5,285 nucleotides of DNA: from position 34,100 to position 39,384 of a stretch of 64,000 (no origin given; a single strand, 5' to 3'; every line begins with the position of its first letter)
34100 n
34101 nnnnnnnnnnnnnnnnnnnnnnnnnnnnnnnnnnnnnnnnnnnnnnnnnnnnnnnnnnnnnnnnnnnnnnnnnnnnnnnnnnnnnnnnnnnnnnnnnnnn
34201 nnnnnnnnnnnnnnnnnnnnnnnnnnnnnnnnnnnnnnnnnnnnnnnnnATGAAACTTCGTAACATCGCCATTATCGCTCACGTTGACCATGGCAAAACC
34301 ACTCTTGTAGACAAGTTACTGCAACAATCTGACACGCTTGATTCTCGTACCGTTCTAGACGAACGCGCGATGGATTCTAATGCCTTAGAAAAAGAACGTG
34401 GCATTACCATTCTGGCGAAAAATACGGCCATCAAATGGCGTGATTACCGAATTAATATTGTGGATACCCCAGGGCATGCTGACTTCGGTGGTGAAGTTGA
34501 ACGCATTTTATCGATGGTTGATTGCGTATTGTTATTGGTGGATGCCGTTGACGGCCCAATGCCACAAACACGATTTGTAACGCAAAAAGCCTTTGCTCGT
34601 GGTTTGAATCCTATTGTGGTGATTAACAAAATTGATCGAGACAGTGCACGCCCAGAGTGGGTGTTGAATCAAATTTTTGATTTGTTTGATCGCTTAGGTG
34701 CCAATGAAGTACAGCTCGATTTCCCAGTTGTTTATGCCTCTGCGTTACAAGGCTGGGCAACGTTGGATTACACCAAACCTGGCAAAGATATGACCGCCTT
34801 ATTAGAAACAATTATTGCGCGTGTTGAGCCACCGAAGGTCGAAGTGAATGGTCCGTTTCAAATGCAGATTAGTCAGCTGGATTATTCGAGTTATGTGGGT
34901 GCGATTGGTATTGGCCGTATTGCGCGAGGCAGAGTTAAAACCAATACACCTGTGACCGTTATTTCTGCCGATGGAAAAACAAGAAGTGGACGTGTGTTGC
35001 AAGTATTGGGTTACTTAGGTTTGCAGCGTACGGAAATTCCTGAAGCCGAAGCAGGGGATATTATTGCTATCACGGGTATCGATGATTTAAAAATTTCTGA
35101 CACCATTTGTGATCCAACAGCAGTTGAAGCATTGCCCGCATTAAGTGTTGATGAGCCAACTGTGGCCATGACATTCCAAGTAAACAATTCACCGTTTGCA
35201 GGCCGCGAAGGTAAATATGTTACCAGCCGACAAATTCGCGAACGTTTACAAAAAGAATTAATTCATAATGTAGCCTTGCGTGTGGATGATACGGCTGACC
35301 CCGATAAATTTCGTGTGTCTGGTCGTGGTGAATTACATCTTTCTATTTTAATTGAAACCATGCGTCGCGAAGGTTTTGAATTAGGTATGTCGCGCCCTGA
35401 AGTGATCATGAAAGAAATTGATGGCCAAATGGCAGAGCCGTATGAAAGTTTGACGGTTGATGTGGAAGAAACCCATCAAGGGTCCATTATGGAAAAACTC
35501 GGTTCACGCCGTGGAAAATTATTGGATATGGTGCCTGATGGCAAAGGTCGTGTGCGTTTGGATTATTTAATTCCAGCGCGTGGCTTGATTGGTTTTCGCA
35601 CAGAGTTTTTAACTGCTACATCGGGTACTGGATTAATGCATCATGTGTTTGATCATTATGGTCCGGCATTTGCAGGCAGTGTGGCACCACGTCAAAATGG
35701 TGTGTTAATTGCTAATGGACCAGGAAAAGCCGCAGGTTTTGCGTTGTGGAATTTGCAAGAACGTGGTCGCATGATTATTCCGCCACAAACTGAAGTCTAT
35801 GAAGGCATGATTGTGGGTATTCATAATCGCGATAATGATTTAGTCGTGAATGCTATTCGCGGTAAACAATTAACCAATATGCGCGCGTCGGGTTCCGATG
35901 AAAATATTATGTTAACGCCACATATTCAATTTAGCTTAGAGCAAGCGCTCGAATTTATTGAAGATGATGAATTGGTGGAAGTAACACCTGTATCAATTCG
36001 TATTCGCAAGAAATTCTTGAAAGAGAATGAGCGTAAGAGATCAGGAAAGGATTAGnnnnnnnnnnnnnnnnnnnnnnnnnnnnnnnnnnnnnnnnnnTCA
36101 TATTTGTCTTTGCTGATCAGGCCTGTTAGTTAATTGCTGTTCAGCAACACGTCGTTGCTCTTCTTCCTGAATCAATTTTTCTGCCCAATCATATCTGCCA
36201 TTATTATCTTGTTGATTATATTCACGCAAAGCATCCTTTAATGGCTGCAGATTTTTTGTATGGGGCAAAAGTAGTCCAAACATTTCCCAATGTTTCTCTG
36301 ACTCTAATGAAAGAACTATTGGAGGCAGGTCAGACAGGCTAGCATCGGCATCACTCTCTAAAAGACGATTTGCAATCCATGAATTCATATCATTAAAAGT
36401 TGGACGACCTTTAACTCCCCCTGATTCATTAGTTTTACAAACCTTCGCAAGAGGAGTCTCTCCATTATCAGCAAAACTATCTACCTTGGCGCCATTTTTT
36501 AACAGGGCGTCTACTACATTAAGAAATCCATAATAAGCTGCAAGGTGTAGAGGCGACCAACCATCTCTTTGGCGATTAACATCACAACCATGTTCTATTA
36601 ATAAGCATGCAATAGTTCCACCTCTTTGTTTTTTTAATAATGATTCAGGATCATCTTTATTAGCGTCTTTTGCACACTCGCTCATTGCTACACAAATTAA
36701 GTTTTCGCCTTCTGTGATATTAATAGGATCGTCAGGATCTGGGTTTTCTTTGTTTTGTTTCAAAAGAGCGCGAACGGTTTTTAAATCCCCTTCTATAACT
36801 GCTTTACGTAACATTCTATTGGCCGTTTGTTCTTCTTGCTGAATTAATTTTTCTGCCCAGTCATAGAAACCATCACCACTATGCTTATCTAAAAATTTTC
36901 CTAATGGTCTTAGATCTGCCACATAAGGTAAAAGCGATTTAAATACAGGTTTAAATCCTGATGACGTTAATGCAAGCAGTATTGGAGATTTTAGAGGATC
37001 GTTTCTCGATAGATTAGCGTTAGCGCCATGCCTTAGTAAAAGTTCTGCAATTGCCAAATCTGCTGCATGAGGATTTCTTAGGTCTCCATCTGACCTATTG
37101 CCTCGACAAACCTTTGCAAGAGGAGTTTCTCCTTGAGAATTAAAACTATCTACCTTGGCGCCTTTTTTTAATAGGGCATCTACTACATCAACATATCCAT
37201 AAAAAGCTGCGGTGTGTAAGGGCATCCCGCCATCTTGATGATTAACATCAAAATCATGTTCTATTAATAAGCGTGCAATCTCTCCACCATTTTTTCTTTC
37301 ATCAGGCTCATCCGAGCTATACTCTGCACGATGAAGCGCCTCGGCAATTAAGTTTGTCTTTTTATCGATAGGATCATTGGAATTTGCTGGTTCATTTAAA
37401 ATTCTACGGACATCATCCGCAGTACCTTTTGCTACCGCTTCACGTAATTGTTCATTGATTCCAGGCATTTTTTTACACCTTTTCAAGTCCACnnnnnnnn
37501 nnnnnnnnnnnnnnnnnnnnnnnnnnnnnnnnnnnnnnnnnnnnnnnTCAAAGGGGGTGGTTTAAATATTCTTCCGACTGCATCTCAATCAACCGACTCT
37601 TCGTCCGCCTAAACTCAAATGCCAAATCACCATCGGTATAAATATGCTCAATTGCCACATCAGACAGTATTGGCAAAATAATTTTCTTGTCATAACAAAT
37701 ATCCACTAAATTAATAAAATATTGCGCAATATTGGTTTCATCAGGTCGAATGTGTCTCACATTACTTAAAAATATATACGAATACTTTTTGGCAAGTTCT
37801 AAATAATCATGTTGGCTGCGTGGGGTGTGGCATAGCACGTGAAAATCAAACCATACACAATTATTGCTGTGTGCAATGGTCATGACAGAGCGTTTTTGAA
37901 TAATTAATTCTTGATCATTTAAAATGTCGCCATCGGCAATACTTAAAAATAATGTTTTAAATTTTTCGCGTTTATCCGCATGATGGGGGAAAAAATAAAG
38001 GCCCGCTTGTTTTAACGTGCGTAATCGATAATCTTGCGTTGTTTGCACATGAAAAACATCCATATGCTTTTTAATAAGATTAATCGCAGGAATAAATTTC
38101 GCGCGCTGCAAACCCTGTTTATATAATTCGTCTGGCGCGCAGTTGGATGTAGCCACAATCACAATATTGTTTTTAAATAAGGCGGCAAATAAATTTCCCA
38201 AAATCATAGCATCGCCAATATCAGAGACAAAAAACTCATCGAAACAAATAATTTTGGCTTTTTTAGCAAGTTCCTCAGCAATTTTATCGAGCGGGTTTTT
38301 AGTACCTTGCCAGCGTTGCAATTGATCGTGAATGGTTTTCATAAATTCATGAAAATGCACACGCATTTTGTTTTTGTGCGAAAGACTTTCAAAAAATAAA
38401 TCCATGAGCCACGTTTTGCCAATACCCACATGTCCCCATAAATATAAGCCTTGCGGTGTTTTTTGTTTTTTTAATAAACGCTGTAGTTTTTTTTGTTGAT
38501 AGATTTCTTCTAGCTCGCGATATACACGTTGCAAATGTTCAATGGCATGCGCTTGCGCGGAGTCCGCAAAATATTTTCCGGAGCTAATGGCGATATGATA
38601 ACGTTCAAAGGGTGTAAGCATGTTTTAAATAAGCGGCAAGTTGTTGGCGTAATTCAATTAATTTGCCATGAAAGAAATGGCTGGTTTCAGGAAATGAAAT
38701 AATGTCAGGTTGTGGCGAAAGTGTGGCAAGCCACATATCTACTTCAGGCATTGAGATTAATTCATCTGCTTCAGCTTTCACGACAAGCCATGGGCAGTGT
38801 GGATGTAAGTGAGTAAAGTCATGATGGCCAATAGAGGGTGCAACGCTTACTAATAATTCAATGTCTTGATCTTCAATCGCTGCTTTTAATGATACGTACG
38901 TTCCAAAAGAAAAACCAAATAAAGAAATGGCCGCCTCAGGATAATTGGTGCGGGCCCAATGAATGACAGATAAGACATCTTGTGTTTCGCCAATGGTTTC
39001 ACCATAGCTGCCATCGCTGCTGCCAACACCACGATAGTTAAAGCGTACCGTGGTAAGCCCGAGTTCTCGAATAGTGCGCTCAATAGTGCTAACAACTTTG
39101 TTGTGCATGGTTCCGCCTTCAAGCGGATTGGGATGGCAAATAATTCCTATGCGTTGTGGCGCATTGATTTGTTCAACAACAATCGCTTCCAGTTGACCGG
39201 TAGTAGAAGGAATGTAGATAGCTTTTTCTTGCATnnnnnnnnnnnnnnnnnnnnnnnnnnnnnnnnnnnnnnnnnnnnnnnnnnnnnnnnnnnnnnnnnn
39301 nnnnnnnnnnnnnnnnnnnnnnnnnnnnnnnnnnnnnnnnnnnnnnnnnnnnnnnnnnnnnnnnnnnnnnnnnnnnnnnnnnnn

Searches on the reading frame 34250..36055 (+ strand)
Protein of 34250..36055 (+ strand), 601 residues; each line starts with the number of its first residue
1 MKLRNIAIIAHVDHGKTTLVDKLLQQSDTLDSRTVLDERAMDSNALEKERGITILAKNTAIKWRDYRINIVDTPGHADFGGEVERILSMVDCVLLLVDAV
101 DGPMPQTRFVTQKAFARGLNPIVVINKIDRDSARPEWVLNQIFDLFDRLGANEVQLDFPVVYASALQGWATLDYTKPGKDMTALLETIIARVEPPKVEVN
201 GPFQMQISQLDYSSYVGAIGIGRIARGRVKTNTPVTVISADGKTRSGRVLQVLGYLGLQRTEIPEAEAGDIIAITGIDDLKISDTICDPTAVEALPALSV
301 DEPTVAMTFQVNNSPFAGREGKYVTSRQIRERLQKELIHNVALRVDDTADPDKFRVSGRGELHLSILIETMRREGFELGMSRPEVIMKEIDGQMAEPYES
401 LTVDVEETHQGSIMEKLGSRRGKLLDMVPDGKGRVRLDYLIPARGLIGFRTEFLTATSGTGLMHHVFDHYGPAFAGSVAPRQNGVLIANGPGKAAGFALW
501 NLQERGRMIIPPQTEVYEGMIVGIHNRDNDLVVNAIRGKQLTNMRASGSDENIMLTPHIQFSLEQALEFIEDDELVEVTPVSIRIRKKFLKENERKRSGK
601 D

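Call 36: find_encoding_contigs(protein=window:34250-36055:+, flank=10000, max_places=3)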
Protein window:34250-36055:+ (601 aa): no gene with exactly this product is on record in the collection.

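Call 41: find_homologous_proteins(query=window:34250-36055:+, max_evalue=1e-50)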
Query window:34250-36055:+ (601 aa): 8000 proteins with E <= 1e-50 among 8000 candidates; the best 120 are listed.
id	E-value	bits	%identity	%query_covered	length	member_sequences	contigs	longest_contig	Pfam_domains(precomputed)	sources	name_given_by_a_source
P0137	0.0e+0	1342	100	100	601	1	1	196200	PF21018.3,PF01926.30,PF00679.31,PF00009.34,PF03144.32,PF22042.3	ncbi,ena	-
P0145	0.0e+0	1306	97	100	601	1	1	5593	PF21018.3,PF01926.30,PF00679.31,PF00009.34,PF03144.32,PF22042.3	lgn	-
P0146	0.0e+0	1114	82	100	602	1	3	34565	PF21018.3,PF01926.30,PF00679.31,PF00009.34,PF03144.32,PF22042.3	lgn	-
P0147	0.0e+0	1113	82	100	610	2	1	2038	PF21018.3,PF01926.30,PF00679.31,PF00009.34,PF03144.32,PF22042.3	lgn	-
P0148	0.0e+0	1105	81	100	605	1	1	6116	PF21018.3,PF01926.30,PF00679.31,PF00009.34,PF03144.32,PF22042.3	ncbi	ncbi:MAG: translational GTPase TypA [Gammaproteobacteria bacterium]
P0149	0.0e+0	1103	82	99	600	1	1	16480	PF21018.3,PF01926.30,PF00679.31,PF00009.34,PF03144.32,PF22042.3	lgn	-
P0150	0.0e+0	1101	81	100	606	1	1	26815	PF21018.3,PF01926.30,PF00679.31,PF00009.34,PF03144.32,PF22042.3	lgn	-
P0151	0.0e+0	1101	81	100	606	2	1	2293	PF21018.3,PF01926.30,PF00679.31,PF00009.34,PF03144.32,PF22042.3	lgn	-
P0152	0.0e+0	1100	81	100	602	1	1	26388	PF21018.3,PF01926.30,PF00679.31,PF00009.34,PF03144.32,PF22042.3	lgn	-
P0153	0.0e+0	1098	80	100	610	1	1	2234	PF21018.3,PF01926.30,PF00679.31,PF00009.34,PF03144.32,PF22042.3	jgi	jgi:GTP-binding protein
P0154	0.0e+0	1098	82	100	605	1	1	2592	PF21018.3,PF01926.30,PF00679.31,PF00009.34,PF03144.32,PF22042.3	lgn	-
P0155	0.0e+0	1097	81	100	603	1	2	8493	PF21018.3,PF01926.30,PF00679.31,PF00009.34,PF03144.32,PF22042.3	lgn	-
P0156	0.0e+0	1096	82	99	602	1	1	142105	PF21018.3,PF01926.30,PF00679.31,PF00009.34,PF03144.32,PF22042.3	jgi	jgi:GTP-binding protein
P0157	0.0e+0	1096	80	100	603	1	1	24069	PF21018.3,PF01926.30,PF00679.31,PF00009.34,PF03144.32,PF22042.3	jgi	jgi:GTP-binding protein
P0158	0.0e+0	1094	80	100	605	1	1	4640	PF21018.3,PF01926.30,PF00679.31,PF00009.34,PF03144.32,PF22042.3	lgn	-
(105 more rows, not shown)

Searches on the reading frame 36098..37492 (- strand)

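Call 6: search_protein_families(library=pfam, proteins=[window:36098-37492:-], max_evalue=0.01)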
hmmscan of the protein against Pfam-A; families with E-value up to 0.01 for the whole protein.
window:36098-37492:- (464 aa): 6 families
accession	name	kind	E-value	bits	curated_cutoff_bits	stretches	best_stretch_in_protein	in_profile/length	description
PF12796.13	Ank_2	-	2.9e-40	137.1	27.3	4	294-356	12-72/90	Ankyrin repeats (3 copies)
PF00023.36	Ank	-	2.3e-24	84.5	21.1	2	310-338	1-29/33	Ankyrin repeat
PF13637.12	Ank_4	-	2e-23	82.4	22.7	3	92-133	1-42/50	Ankyrin repeats (many copies)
PF13606.12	Ank_3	-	1.7e-21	74.1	22.3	2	310-338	1-29/30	Ankyrin repeat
PF13857.12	Ank_5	-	9.4e-20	70.9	27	2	298-348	1-53/56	Ankyrin repeats (many copies)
PF24521.3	Ank_KRIT1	-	2.2e-05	24.6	80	0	13-41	19-47/149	KRIT1 ankyrin-repeats domain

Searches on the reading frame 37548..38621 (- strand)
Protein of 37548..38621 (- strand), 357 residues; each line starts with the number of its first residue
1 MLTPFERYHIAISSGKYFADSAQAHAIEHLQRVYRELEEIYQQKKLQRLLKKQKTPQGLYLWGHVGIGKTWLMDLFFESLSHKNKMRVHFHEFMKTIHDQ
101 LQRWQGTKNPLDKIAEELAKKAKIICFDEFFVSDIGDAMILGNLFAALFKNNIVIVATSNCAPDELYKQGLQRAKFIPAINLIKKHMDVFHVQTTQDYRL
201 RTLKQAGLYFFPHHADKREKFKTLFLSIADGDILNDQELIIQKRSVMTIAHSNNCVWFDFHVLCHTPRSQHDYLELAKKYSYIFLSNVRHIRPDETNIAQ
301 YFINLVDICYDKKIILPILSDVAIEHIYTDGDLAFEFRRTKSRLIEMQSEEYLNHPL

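Call 32: search_protein_families(library=pfam, proteins=[window:37548-38621:-], max_evalue=0.00001)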
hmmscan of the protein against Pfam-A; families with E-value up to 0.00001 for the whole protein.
window:37548-38621:- (357 aa): 1 family
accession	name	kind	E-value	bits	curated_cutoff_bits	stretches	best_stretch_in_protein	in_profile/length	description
PF03969.22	AFG1_ATPase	-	2.3e-126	422.1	27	1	3-354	2-359/361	AFG1-like ATPase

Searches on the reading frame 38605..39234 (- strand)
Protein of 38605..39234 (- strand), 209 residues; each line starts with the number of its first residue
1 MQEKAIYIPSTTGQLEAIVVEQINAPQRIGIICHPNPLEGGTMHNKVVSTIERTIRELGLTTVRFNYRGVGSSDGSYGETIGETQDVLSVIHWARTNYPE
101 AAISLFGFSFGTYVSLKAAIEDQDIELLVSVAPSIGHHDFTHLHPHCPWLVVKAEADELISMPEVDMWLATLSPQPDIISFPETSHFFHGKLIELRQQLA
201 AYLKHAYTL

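Call 32: search_protein_families(library=pfam, proteins=[window:38605-39234:-], max_evalue=0.00001)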
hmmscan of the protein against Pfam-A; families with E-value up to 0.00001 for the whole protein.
window:38605-39234:- (209 aa): 2 families
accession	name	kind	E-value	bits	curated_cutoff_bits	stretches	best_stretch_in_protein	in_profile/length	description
PF12146.15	Hydrolase_4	-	3.2e-08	33.6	27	1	40-139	12-115/239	Serine aminopeptidase, S33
PF02129.25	Peptidase_S15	-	6.1e-07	29.8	23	1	55-140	47-132/262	X-Pro dipeptidyl-peptidase (S15 family)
